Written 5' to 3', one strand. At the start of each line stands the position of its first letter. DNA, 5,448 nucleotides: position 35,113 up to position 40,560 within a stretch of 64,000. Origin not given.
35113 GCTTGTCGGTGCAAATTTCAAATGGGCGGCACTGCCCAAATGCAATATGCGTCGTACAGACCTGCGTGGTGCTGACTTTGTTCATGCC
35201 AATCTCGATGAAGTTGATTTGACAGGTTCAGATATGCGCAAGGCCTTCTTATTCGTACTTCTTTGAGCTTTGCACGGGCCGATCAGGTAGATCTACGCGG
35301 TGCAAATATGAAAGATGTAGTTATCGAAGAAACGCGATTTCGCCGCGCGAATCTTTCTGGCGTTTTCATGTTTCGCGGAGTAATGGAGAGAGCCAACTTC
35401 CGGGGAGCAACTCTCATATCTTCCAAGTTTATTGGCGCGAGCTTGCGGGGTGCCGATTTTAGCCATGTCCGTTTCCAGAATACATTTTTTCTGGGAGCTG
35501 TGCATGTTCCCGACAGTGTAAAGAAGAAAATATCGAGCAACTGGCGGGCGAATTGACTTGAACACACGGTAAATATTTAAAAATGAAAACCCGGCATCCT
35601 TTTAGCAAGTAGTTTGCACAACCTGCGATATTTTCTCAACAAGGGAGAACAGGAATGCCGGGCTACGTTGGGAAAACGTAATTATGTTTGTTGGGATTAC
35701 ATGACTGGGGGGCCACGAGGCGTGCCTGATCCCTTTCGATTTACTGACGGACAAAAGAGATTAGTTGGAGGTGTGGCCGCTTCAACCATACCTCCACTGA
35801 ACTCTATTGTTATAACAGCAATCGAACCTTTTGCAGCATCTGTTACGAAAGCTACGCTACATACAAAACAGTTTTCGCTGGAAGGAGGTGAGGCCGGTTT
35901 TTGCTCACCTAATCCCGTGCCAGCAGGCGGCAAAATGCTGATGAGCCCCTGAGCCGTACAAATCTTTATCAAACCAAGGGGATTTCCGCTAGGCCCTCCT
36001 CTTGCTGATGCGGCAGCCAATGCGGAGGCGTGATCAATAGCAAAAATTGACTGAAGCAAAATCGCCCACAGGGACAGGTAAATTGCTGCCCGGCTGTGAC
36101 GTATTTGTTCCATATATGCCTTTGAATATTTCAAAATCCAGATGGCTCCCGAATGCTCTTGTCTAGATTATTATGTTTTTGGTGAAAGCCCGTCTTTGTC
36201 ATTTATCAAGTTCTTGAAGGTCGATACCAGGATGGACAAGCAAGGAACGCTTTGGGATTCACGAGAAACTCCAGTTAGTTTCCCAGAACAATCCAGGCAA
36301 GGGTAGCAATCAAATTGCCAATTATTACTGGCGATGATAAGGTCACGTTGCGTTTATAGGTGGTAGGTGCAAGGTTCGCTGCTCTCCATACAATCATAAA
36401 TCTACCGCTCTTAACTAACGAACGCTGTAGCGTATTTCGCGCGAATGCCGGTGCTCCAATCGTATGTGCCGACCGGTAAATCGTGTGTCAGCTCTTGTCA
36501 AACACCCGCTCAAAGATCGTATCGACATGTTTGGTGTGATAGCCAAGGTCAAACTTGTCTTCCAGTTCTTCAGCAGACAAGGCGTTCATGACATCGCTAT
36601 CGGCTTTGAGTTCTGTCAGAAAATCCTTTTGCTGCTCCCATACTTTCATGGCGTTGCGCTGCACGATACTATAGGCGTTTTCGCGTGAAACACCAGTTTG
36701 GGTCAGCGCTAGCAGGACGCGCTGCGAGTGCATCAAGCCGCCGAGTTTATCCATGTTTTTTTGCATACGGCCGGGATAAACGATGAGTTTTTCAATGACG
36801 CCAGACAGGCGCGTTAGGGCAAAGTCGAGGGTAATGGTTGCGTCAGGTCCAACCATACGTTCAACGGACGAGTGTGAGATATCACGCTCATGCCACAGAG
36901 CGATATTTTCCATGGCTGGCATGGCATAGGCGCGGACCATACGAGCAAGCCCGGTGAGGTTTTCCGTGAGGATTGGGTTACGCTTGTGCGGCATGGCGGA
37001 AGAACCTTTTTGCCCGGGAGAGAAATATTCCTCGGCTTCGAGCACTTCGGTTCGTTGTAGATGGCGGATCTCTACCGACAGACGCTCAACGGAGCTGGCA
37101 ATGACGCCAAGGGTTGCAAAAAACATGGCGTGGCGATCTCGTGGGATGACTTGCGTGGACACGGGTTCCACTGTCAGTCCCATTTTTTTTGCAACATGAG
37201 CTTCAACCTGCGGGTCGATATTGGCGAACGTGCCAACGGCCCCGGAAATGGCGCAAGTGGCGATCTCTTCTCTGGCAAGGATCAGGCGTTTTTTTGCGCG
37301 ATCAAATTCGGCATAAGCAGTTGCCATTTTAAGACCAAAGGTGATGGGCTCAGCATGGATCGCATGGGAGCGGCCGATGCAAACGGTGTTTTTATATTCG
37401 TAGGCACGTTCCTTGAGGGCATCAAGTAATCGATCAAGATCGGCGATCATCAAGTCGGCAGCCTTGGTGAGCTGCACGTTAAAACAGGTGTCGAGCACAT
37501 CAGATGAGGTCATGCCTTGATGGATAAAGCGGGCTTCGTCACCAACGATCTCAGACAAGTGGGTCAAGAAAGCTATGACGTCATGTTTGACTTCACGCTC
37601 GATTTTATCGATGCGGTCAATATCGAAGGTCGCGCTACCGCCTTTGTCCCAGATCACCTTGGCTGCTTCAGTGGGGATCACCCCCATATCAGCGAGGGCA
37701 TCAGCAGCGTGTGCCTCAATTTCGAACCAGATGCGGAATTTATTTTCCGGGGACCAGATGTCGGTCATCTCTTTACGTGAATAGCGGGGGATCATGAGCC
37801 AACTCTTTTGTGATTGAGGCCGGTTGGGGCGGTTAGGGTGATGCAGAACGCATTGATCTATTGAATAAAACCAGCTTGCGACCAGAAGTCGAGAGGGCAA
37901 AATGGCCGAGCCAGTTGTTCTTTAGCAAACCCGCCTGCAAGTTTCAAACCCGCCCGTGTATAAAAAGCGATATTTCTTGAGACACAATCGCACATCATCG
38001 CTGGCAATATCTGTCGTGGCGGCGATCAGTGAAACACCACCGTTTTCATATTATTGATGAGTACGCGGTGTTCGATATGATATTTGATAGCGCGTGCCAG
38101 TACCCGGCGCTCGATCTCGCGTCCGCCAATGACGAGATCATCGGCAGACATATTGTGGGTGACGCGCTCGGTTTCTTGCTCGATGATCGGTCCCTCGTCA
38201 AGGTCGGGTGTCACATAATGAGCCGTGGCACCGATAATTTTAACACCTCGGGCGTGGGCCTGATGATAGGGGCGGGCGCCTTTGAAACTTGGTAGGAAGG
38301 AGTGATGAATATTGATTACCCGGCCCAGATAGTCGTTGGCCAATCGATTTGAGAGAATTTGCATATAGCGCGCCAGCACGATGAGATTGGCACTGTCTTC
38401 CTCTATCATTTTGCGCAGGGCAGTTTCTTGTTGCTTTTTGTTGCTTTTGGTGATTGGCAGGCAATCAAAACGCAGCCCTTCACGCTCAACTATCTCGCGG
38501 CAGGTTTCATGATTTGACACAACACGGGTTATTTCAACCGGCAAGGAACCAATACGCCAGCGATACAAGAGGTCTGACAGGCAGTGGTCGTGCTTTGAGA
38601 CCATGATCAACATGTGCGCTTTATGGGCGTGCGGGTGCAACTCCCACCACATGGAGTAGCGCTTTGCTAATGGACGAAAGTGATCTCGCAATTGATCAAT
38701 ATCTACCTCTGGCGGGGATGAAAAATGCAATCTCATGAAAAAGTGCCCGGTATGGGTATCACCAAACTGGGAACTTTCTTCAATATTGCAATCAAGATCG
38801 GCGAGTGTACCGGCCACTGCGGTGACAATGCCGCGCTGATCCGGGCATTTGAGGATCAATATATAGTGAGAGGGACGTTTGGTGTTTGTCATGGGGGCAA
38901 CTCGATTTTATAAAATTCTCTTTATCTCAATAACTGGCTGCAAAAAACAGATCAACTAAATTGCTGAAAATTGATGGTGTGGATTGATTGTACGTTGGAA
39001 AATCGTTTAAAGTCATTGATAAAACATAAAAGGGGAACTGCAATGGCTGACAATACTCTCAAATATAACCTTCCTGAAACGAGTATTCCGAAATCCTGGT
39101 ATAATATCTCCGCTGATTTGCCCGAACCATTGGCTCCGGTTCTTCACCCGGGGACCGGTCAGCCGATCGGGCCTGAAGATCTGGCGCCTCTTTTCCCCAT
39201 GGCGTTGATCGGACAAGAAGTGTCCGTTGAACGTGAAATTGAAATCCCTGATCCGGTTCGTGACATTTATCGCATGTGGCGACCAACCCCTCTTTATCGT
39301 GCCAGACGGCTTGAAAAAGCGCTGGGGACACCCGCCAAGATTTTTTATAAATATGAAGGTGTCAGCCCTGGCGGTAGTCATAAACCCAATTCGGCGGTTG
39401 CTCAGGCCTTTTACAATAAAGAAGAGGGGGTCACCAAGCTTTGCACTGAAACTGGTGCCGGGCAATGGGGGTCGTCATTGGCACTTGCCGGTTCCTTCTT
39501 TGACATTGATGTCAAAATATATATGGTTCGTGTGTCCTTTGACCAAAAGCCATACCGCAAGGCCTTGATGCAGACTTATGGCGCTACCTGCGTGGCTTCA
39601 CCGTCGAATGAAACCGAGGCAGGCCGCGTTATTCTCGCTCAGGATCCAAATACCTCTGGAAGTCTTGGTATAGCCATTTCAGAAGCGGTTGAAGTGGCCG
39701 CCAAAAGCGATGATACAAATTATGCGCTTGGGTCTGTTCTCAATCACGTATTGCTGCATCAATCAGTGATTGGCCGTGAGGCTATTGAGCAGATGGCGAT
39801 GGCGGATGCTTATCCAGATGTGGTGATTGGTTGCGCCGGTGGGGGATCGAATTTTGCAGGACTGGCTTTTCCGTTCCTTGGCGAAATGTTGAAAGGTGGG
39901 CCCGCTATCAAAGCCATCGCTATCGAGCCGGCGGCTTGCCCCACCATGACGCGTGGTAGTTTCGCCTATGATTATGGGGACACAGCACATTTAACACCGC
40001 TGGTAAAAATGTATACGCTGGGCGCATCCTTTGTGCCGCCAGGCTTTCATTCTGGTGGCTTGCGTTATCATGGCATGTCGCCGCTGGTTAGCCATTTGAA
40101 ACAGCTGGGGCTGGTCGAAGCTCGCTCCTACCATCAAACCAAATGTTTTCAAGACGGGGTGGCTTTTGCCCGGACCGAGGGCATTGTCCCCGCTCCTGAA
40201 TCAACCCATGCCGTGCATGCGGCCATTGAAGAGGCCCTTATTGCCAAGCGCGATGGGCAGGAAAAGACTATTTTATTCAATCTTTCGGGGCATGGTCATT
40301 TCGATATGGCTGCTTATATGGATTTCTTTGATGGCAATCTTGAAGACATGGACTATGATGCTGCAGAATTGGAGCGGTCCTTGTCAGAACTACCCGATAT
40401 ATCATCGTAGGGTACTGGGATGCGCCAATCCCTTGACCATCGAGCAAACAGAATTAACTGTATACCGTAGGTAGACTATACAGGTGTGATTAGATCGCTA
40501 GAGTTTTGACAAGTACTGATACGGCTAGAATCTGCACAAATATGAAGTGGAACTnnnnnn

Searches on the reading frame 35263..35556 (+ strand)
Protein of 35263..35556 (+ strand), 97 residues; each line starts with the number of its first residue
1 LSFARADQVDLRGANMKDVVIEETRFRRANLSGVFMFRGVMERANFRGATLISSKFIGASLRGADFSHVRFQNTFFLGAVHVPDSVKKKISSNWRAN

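Call 12: search_protein_families(library=pfam, proteins=[window:35263-35556:+], max_evalue=0.01)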
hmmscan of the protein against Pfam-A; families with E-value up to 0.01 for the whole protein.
window:35263-35556:+ (97 aa): 3 families
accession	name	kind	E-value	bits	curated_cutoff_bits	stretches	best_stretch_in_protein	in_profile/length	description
PF00805.28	Pentapeptide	-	2.8e-16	59.2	20.2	2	44-76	1-33/40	Pentapeptide repeats (8 copies)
PF13576.12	Pentapeptide_3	-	2.2e-10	41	27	1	43-79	3-41/48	Pentapeptide repeats (9 copies)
PF13599.13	Pentapeptide_4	-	4.3e-06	27.1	38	1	10-66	12-68/78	Pentapeptide repeat region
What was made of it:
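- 35024..35556 (+): Two small pentapeptide-repeat proteins (35024-35266 and 35263-35556). PF00805 (call 12).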

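Call 13: search_protein_families(library=ncbifam, proteins=[window:35263-35556:+], max_evalue=0.01)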
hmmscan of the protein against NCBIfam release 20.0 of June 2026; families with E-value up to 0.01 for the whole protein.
window:35263-35556:+ (97 aa): 8 families
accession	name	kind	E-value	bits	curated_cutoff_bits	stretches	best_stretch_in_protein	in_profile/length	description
NF052603.1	penta_Alr5209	equivalog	1.3e-06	28.5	125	1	7-76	26-95/113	Alr5209 family pentapeptide repeat protein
NF011744.0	PRK15197.1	equivalog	3.1e-05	23.3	274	1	10-80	165-235/291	SPI-2 type III secretion system effector PipB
NF047416.1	penta_HetL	equivalog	3.4e-05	23.4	260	1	8-79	37-108/218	heterocyst differentiation pentapeptide repeat protein HetL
NF011743.0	PRK15196.1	equivalog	4.5e-05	22.5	354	1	8-71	191-314/350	type III secretion system effector PipB2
NF000071.4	penta_rpt_QnrA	exception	0.00063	19.6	450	1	19-74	52-107/218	QnrA family quinolone resistance pentapeptide repeat protein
NF033086.2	penta_rpt_Qnr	equivalog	0.0017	18.2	240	1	21-74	48-101/211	Qnr family pentapeptide repeat protein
NF000420.1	penta_rpt_QnrB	exception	0.0029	17.6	460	1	3-72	88-162/214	QnrB family quinolone resistance pentapeptide repeat protein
NF000349.1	mfpA_AE000516.2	equivalog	0.0065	16.3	360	0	12-79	95-162/183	pentapeptide repeat protein MfpA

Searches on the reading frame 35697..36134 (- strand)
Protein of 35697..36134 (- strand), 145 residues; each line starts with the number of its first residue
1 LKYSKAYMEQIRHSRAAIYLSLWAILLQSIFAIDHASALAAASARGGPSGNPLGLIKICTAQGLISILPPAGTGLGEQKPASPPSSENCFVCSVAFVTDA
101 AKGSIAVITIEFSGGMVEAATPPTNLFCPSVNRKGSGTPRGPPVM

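Call 65: search_protein_families(library=pfam, proteins=[window:35697-36134:-], max_evalue=0.001)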
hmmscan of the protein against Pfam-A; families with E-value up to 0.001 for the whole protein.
window:35697-36134:- (145 aa): 1 family
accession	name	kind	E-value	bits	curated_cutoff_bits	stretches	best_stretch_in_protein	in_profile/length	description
PF11162.13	DUF2946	-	4.9e-05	24.5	23.7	1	20-143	3-117/117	Protein of unknown function (DUF2946)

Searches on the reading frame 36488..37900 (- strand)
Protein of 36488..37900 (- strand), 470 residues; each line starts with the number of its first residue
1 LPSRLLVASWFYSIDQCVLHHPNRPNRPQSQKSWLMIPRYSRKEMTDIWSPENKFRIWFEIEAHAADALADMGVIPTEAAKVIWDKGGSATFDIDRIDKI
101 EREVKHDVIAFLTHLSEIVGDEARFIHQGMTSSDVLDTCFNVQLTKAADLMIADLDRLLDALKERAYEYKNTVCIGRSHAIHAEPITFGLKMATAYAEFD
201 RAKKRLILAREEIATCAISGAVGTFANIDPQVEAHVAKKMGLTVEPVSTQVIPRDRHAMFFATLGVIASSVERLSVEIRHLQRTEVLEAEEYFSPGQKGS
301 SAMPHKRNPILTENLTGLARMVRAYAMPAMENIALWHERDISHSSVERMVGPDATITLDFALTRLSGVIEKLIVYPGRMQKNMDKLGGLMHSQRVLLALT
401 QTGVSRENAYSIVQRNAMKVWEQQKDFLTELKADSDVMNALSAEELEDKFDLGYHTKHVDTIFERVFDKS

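Call 15: search_protein_families(library=ncbifam, proteins=[window:36488-37900:-], max_evalue=0.00001)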
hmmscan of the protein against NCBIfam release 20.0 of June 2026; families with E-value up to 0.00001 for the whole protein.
window:36488-37900:- (470 aa): 16 families
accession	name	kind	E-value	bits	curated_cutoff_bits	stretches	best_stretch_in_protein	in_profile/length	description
TIGR00928.1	purB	equivalog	1.2e-151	505.4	326.2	1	36-467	1-436/436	adenylosuccinate lyase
NF052536.2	CoM_syn_XcbD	exception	2.8e-81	273.5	600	1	36-466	10-442/443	3-sulfopropionylcysteine synthase XcbD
NF006500.1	PRK08937.2-4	subfamily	2.8e-74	250.5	626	1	39-469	13-445/448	adenylosuccinate lyase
NF006554.0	PRK09053.1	equivalog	4.9e-65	220.1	595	1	35-466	8-444/453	3-carboxy-cis,cis-muconate cycloisomerase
TIGR02426.1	protocat_pcaB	equivalog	1.7e-51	175.1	355.75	1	41-370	7-336/338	3-carboxy-cis,cis-muconate cycloisomerase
NF052556.1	NtrsucLyaStm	equivalog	5.2e-46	157.5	650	1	59-462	41-459/466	nitrosuccinate lyase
NF004631.0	PRK05975.1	equivalog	5.4e-34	117.7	371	1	43-357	18-330/352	3-carboxy-cis,cis-muconate cycloisomerase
NF006764.0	PRK09285.1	equivalog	4e-33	114.5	446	1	93-403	78-397/456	adenylosuccinate lyase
TIGR00979.1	fumC_II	equivalog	5.7e-16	58.3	664.75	1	128-320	133-335/458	class II fumarate hydratase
TIGR00838.1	argH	equivalog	3.3e-15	56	279.5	1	66-434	39-406/455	argininosuccinate lyase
NF008909.0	PRK12273.1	subfamily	8.4e-15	54.6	510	1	133-322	144-342/474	aspartate ammonia-lyase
NF008964.0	PRK12308.1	equivalog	7e-11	41.2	657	1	110-323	86-301/624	argininosuccinate lyase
TIGR00839.1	aspA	equivalog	1.3e-10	40.8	681.2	1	129-316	135-331/468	aspartate ammonia-lyase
NF009089.0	PRK12425.1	equivalog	7.4e-10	38.2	840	1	127-322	133-338/464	class II fumarate hydratase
NF002563.0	PRK02186.1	subfamily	4e-09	35.3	625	1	115-326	498-710/890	argininosuccinate lyase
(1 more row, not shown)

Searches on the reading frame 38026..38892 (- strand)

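Call 15: search_protein_families(library=ncbifam, proteins=[window:38026-38892:-], max_evalue=0.00001)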
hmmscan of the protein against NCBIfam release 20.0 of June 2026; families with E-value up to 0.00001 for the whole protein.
window:38026-38892:- (288 aa): 5 families
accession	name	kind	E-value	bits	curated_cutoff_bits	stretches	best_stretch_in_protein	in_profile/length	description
NF004684.0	PRK06027.1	subfamily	1.4e-119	399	223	1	8-287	5-285/286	formyltetrahydrofolate deformylase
TIGR00655.1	PurU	equivalog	1.1e-98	330.3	285.95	1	11-287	2-280/280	formyltetrahydrofolate deformylase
TIGR00639.1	PurN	equivalog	6.5e-28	97.6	150.1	1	94-278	3-190/192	phosphoribosylglycinamide formyltransferase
TIGR00460.1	fmt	equivalog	1.5e-16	60.4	201.5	1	143-254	56-166/315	methionyl-tRNA formyltransferase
NF005414.0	PRK06988.1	equivalog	5.4e-09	35.4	316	1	152-270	62-180/311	formyltransferase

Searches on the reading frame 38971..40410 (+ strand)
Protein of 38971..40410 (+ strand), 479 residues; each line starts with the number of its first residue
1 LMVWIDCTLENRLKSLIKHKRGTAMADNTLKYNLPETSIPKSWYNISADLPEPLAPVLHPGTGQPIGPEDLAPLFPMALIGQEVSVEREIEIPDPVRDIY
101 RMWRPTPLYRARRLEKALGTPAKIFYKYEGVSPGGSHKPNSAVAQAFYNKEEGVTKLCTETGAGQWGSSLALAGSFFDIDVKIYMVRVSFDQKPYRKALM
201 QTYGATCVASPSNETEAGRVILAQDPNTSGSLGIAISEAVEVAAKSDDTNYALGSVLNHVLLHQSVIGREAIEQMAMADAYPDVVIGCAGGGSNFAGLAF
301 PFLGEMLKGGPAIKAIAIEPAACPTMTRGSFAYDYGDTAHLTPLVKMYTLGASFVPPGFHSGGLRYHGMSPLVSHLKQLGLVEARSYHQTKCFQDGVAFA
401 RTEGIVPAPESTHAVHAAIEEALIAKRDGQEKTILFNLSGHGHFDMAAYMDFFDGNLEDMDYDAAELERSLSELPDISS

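Call 15: search_protein_families(library=ncbifam, proteins=[window:38971-40410:+], max_evalue=0.00001)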
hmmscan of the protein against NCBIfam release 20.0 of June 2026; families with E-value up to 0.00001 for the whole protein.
window:38971-40410:+ (479 aa): 16 families
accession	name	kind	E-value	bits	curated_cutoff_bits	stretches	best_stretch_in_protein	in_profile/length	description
NF009057.0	PRK12391.1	equivalog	2.6e-219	728.3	366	1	29-467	3-440/441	TrpB-like pyridoxal phosphate-dependent enzyme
TIGR01415.1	trpB_rel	hypoth_equivalog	1.2e-188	627.1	518.85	1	39-455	1-418/419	TrpB-like pyridoxal phosphate-dependent enzyme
NF010376.0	PRK13803.1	equivalog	1.9e-42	145.9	819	1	104-455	259-597/600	bifunctional phosphoribosylanthranilate isomerase/tryptophan synthase subunit beta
TIGR00263.1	trpB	equivalog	2e-42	145.6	392.45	1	104-448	49-380/385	tryptophan synthase subunit beta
NF010375.0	PRK13802.1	equivalog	3.8e-29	101.3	1386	1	104-462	325-681/695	bifunctional indole-3-glycerol phosphate synthase/tryptophan synthase subunit beta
NF006050.0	PRK08197.1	equivalog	5.2e-09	35.4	303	1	106-224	81-194/406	threonine synthase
NF004996.0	PRK06381.1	equivalog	5.6e-09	35.4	266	1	105-217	15-122/319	threonine synthase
TIGR01139.1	cysK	equivalog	3.9e-08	32.9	350.95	0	113-356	12-223/298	cysteine synthase A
NF008735.0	PRK11761.1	equivalog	3e-07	30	413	1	105-217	12-122/296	cysteine synthase CysM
NF006390.0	PRK08639.1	equivalog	7.8e-07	28.4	421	0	92-196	12-114/418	threonine ammonia-lyase IlvA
NF005292.0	PRK06815.1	equivalog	9.5e-07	28.2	371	0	98-217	14-128/320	threonine/serine dehydratase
NF006094.0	PRK08246.1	subfamily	1e-06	28.4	331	0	97-329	15-209/310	serine/threonine dehydratase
TIGR01136.1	cysKM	subfamily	1.5e-06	27.8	344.15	0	106-329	8-207/299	cysteine synthase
NF005147.0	PRK06608.1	equivalog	2.3e-06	26.7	380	0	98-220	17-135/339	serine/threonine dehydratase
TIGR02079.1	THD1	equivalog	7.6e-06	24.9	440.55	0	97-328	8-212/410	threonine ammonia-lyase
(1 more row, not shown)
